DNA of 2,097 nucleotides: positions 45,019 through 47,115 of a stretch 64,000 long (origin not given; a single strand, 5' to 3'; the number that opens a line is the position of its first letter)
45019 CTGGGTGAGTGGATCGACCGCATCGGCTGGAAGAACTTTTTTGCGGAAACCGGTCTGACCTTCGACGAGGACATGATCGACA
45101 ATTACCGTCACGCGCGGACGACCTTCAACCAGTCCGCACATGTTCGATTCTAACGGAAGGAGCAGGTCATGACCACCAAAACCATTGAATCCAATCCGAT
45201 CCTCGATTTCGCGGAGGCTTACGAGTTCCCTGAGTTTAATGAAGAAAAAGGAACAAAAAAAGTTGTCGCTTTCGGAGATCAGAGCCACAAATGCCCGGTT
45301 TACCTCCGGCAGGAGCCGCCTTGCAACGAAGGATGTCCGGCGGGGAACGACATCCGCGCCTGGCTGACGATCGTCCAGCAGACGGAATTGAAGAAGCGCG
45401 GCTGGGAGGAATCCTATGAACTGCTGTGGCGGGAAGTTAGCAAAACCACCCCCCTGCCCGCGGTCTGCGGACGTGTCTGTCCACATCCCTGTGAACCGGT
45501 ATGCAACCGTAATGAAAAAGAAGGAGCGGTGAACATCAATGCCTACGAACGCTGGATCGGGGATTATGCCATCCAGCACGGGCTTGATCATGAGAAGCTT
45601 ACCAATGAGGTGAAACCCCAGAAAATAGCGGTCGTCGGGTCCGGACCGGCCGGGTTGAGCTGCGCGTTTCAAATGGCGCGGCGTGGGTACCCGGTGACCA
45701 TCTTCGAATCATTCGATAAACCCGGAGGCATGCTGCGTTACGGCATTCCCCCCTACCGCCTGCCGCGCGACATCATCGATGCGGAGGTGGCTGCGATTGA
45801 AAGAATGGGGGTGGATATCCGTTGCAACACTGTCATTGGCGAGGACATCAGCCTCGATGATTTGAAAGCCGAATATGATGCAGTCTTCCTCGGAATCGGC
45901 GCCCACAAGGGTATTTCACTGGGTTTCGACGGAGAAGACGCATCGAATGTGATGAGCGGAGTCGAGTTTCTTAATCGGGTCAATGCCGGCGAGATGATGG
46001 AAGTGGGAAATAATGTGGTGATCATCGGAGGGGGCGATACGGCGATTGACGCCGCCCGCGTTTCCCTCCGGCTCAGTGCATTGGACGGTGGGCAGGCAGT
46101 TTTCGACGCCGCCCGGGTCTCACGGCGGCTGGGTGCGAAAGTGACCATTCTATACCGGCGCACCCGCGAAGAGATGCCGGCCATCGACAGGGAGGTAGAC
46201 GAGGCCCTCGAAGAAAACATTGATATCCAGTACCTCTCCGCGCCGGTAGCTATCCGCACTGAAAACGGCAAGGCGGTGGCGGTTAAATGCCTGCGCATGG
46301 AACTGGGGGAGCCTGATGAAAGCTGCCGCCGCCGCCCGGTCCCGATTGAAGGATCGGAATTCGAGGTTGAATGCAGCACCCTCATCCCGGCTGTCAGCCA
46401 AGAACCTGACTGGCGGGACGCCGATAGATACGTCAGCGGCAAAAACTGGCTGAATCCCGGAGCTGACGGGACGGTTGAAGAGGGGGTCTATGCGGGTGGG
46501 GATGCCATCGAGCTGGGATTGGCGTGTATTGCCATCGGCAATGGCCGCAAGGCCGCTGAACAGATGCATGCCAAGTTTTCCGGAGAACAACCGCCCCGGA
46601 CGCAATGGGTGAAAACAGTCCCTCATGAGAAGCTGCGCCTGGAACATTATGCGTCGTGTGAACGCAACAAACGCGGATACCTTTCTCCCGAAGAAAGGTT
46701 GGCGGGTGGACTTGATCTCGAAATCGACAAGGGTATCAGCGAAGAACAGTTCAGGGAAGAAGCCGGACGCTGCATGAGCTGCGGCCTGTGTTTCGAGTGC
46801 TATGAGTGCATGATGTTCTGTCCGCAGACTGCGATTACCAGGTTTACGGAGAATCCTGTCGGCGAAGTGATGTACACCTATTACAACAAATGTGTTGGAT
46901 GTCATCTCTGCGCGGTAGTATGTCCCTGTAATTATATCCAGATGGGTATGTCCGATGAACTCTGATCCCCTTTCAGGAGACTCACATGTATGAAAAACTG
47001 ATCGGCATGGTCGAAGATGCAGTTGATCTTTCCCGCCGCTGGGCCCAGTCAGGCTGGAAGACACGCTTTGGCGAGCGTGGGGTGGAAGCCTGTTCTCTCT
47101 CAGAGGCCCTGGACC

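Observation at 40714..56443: Complete dsr locus of oxidative (reverse-Dsr) architecture: dsrNCABL-X-tusA-dsrEFH-(AhpD::Rieske)-cysG-dsrT-dsrMKJOP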

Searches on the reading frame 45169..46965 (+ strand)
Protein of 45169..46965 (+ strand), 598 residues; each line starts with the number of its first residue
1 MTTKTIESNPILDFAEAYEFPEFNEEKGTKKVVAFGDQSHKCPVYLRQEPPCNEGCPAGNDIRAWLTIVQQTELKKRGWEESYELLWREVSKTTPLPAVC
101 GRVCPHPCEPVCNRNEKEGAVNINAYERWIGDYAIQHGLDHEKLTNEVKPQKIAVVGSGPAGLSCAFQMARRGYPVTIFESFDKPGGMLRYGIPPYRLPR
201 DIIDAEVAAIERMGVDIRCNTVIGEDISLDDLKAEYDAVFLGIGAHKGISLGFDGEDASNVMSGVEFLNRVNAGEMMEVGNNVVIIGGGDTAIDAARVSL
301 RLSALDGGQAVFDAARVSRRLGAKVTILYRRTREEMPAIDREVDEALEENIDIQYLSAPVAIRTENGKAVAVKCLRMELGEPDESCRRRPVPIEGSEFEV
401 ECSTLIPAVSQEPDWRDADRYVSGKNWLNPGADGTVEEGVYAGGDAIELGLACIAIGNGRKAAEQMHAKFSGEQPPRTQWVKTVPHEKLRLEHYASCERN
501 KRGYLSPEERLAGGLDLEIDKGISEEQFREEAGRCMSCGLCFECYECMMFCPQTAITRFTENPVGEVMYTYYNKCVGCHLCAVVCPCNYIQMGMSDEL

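Call 3: search_protein_families(library=ncbifam, proteins=[window:45169-46965:+], max_evalue=0.001)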
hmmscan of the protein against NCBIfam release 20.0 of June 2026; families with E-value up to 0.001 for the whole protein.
window:45169-46965:+ (598 aa): 53 families (the best 25 are shown)
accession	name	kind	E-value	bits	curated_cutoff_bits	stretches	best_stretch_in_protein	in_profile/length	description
NF009410.0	PRK12771.1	subfamily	4.8e-183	609.8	516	1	5-595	3-565/566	NAD(P)-binding protein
NF009454.0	PRK12814.1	equivalog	2.1e-119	399.8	916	2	50-304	102-347/657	putative NADPH-dependent glutamate synthase small subunit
NF009414.0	PRK12778.1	equivalog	5.2e-103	345.7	1103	2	48-304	335-594/752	bifunctional dihydroorotate dehydrogenase B NAD binding subunit/NADPH-dependent glutamate synthase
TIGR01316.1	gltA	equivalog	3.3e-98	329.4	471.75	1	38-468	24-447/449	NADPH-dependent glutamate synthase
TIGR01318.1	gltD_gamma_fam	subfamily_domain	2.3e-81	273.8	482.95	1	48-467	46-462/467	glutamate synthase, small subunit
TIGR03315.1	Se_ygfK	equivalog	4.4e-80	269.4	835.3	1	40-588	435-936/1012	putative selenate reductase subunit YgfK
NF010590.0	PRK13984.1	equivalog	1e-79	268.3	946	1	52-469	198-605/611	putative oxidoreductase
NF009408.0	PRK12769.1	equivalog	5.8e-75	252.7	1003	1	47-468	231-649/659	formate-dependent uric acid utilization protein AegA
NF009413.0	PRK12775.1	equivalog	2.7e-72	244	1895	1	48-469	337-753/1006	putative trifunctional 2-polyprenylphenol hydroxylase/glutamate synthase subunit beta/ferritin domain-containing protein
NF009415.0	PRK12779.1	equivalog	1.5e-71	241.5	1519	2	53-304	211-471/944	putative bifunctional glutamate synthase subunit beta/2-polyprenylphenol hydroxylase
NF009451.0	PRK12809.1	equivalog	6.9e-70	236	1154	1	38-471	206-635/639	formate-dependent uric acid utilization protein YgfT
TIGR01317.1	GOGAT_sm_gam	subfamily_domain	4.9e-59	200.4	447.7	1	50-467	50-475/485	glutamate synthase small subunit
NF009409.0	PRK12770.1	subfamily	4.1e-53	180.7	343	1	146-470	14-350/360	putative glutamate synthase subunit beta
NF045663.1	diclust_near_Sec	equivalog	2.3e-40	138.4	530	1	47-266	15-219/759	pyridine nucleotide-disulfide oxidoreductase/dicluster-binding protein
NF045599.1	bili_reduct_long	exception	1.3e-17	63.3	750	1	143-296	374-520/641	bilirubin reductase, long form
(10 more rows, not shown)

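Call 6: search_protein_families(library=pfam, proteins=[window:45169-46965:+], max_evalue=0.01)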
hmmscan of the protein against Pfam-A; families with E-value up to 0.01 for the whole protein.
window:45169-46965:+ (598 aa): 19 families
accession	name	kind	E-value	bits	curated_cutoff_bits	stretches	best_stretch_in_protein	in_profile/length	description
PF07992.20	Pyr_redox_2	-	1.4e-20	74.4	26.1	1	152-451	2-283/291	Pyridine nucleotide-disulphide oxidoreductase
PF14691.11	Fer4_20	-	2e-16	60.2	25.8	1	47-138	27-112/113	Dihydroprymidine dehydrogenase domain II, 4Fe-4S cluster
PF00070.33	Pyr_redox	-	2.7e-11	44.2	22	1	152-186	1-35/82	Pyridine nucleotide-disulphide oxidoreductase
PF13450.12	NAD_binding_8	-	3.8e-08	33.9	21.9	1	155-189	1-35/68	NAD(P)-binding Rossmann-like domain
PF13738.12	Pyr_redox_3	-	3.1e-06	27.1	30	0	155-180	2-28/305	Pyridine nucleotide-disulphide oxidoreductase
PF14697.11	Fer4_21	-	5.5e-06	26.9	35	1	541-592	8-59/59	4Fe-4S dicluster domain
PF01262.27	AlaDh_PNT_C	-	6.5e-06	26.2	23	0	147-180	25-58/214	Alanine dehydrogenase/PNT, C-terminal domain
PF01266.30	DAO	-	8.9e-06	25.9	27.9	1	152-187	1-37/353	FAD dependent oxidoreductase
PF12831.13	FAD_oxidored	-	1.5e-05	24.9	27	1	153-190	2-39/416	FAD dependent oxidoreductase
PF03486.20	HI0933_like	-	5.1e-05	23.3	50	1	152-186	2-36/244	HI0933-like protein Rossmann domain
PF00890.30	FAD_binding_2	-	7e-05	22.6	20.4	1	153-183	2-32/414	FAD binding domain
PF01946.23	Thi4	-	8.6e-05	22.3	26.2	1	151-188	18-56/235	Thi4 family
PF12838.12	Fer4_7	-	0.00062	20.6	27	1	541-588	2-51/52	4Fe-4S dicluster domain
PF01134.28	GIDA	-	0.00087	18.9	22.1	1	152-180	1-30/391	Glucose inhibited division protein A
PF12797.12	Fer4_2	-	0.0012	19.1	24.5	1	568-586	3-21/22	4Fe-4S binding domain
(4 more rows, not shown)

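Call 39: search_solved_structures(query=window:45169-46965:+, max_evalue=1e-20)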
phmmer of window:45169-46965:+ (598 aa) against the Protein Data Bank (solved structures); distinct sequences matched with E-value up to 1e-20: 12.
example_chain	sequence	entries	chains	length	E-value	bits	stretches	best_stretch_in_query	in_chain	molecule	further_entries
9bov_A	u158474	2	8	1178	6.5e-100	338.4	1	49-550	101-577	Molybdopterin oxidoreductase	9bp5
9n5u_A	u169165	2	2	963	1.1e-94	321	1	51-472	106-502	NfnA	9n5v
8oh5_C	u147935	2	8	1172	3.9e-85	289.6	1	49-550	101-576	Formate dehydrogenase-O, major subunit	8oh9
5jca_L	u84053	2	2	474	1.4e-83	284.5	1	36-473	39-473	NADH-dependent Ferredoxin:NADP Oxidoreductase (NfnI) subunit alpha | NADH-dependent Ferredoxin:NADP Oxidoreductase subunit alpha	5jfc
4ylf_B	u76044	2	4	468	1.5e-80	274.4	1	50-476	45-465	Dihydropyrimidine dehydrogenase subunit A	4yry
5vj7_A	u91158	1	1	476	8.6e-73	248.8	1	36-471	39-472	Oxidoreductase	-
2vdc_G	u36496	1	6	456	1e-54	189.1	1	38-470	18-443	GLUTAMATE SYNTHASE [NADPH] SMALL CHAIN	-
6s6s_G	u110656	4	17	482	1.2e-54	188.8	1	37-470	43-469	Glutamate synthase [NADPH] small chain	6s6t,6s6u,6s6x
7mfm_I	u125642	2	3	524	1.7e-42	148.7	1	54-304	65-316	Glutamate synthase (NADPH) small chain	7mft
1gt8_A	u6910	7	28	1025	3e-34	121.5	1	49-469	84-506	DIHYDROPYRIMIDINE DEHYDROGENASE | Dihydropyrimidine dehydrogenase [NADP(+)]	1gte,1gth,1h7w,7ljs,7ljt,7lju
7m31_A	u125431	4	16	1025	3.3e-34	121.3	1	49-469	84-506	Dihydropyrimidine dehydrogenase [NADP(+)]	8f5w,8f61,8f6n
1h7x_A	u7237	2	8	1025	3.3e-34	121.3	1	49-469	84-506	DIHYDROPYRIMIDINE DEHYDROGENASE | Dihydropyrimidine dehydrogenase [NADP(+)]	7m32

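Call 81: find_related_loci(query=window:45169-46965:+, collection=metagenome_contigs, flank=10000)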
Query window:45169-46965:+ (598 aa) in metagenome_contigs; peptide patterns used: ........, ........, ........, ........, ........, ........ (x = any residue, [..] = any of these).
37 stretches matched a pattern; 4 encode a relative of the query (tblastn E <= 1e-3); 4 distinct loci.
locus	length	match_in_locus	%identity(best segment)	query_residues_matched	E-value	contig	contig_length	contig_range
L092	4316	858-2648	79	1-598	0e+0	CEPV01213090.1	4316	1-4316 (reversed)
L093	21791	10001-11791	77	1-598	0e+0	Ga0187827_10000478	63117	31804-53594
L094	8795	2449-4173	67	4-598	0e+0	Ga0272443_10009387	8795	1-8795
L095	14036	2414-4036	52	34-592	3e-177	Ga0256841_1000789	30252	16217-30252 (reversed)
